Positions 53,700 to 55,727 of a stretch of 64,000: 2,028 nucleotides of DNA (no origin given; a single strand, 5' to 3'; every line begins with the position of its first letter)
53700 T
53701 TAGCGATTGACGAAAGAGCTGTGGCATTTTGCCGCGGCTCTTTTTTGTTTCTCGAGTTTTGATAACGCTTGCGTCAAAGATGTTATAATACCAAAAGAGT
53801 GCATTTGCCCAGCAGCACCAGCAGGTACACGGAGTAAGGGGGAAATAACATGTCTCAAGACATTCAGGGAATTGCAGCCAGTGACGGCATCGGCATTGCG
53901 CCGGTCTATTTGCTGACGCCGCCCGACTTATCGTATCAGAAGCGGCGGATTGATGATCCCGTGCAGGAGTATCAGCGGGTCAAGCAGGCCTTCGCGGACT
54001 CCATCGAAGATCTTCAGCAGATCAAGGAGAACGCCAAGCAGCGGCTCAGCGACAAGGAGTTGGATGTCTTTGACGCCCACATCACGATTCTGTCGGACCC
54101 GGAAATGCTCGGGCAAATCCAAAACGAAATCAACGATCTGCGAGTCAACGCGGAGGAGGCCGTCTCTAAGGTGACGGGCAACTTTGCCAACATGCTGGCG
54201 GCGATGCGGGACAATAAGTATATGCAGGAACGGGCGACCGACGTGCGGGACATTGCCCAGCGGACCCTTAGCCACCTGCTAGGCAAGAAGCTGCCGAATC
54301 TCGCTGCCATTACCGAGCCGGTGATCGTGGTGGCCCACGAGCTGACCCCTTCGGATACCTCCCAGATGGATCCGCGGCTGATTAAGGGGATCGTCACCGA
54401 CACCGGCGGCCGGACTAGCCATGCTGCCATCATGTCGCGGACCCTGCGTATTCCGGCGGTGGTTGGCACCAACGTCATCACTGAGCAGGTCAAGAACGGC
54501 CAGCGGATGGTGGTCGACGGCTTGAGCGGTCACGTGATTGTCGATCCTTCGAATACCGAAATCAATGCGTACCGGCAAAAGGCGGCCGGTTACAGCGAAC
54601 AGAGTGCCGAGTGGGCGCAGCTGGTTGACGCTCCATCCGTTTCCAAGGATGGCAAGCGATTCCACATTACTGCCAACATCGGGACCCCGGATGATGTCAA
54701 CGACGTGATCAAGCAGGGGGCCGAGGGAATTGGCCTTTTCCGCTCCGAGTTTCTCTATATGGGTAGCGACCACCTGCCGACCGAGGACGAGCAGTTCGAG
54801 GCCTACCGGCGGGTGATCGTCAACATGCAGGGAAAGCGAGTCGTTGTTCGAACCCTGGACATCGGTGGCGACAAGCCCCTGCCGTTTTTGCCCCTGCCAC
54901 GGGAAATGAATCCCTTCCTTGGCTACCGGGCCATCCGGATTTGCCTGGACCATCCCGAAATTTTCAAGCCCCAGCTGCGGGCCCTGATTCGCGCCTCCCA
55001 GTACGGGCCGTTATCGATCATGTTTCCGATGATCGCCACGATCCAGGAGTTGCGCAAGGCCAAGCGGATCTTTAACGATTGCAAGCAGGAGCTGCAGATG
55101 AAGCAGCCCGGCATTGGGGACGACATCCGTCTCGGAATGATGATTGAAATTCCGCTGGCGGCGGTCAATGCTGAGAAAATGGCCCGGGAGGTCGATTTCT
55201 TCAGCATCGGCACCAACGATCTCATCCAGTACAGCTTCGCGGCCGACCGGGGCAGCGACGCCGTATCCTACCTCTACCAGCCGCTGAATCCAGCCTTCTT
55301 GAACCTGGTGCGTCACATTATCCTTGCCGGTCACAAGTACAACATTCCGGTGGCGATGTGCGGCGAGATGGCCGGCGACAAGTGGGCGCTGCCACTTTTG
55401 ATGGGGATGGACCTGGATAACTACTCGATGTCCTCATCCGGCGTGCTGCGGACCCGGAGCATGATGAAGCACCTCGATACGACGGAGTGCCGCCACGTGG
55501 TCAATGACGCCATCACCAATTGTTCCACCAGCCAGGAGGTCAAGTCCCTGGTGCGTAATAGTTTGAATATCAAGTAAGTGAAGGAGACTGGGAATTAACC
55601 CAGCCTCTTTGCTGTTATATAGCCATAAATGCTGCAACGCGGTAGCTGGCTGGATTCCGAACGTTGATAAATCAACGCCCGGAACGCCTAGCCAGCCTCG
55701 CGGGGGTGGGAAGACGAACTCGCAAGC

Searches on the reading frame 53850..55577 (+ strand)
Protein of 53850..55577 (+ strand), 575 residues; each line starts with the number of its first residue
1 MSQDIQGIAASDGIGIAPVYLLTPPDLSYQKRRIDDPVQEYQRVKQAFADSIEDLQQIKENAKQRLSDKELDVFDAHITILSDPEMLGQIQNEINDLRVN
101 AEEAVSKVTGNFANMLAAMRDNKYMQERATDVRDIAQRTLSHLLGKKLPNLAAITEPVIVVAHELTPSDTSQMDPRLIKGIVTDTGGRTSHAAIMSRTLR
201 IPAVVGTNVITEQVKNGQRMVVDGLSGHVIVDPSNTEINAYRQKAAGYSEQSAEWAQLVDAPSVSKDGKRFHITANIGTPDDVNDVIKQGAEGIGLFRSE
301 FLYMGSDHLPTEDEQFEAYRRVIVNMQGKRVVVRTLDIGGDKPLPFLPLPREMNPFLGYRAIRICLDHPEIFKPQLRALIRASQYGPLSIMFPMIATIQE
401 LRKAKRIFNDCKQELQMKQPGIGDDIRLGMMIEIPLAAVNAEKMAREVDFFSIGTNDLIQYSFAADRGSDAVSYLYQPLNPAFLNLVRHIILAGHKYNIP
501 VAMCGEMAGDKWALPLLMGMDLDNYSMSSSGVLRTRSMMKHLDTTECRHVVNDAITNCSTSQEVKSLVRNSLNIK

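Call 45: find_encoding_contigs(protein=window:53850-55577:+, flank=1500, max_places=10)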
Protein window:53850-55577:+ (575 aa): 16 contigs read that carry it; 8 places shown.
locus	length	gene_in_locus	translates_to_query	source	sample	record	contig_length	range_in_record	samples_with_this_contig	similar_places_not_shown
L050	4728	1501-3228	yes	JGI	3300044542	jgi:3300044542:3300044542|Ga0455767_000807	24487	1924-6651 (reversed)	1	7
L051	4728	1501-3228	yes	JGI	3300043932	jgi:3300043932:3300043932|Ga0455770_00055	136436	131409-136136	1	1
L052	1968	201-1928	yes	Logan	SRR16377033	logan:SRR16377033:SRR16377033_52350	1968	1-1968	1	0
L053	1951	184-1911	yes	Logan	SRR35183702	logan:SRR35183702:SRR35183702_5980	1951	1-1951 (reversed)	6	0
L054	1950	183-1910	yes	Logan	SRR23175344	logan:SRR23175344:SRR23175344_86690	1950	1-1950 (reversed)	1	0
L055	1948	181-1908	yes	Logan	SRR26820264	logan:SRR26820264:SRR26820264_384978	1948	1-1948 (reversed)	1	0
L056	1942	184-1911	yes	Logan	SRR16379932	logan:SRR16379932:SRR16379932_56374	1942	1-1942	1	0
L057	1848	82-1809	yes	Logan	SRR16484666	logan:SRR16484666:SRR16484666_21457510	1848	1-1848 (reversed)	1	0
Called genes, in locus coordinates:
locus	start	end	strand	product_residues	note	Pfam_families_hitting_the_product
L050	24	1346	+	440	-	PF03952:Enolase_N, PF00113:Enolase_C, PF13378:MR_MLE_C (weak), PF07476:MAAL_C (weak)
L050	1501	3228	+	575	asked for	PF05524:PEP-utilisers_N, PF00391:PEP-utilizers, PF02896:PEP-utilizers_C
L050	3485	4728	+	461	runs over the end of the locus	PF13520:AA_permease_2, PF00324:AA_permease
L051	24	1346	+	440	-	PF03952:Enolase_N, PF00113:Enolase_C, PF13378:MR_MLE_C (weak), PF07476:MAAL_C (weak)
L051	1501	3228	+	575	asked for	PF05524:PEP-utilisers_N, PF00391:PEP-utilizers, PF02896:PEP-utilizers_C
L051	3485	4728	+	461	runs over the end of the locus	PF13520:AA_permease_2, PF00324:AA_permease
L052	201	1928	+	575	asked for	PF05524:PEP-utilisers_N, PF00391:PEP-utilizers, PF02896:PEP-utilizers_C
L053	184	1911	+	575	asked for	PF05524:PEP-utilisers_N, PF00391:PEP-utilizers, PF02896:PEP-utilizers_C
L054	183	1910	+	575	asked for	PF05524:PEP-utilisers_N, PF00391:PEP-utilizers, PF02896:PEP-utilizers_C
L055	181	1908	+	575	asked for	PF05524:PEP-utilisers_N, PF00391:PEP-utilizers, PF02896:PEP-utilizers_C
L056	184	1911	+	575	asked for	PF05524:PEP-utilisers_N, PF00391:PEP-utilizers, PF02896:PEP-utilizers_C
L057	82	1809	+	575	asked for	PF05524:PEP-utilisers_N, PF00391:PEP-utilizers, PF02896:PEP-utilizers_C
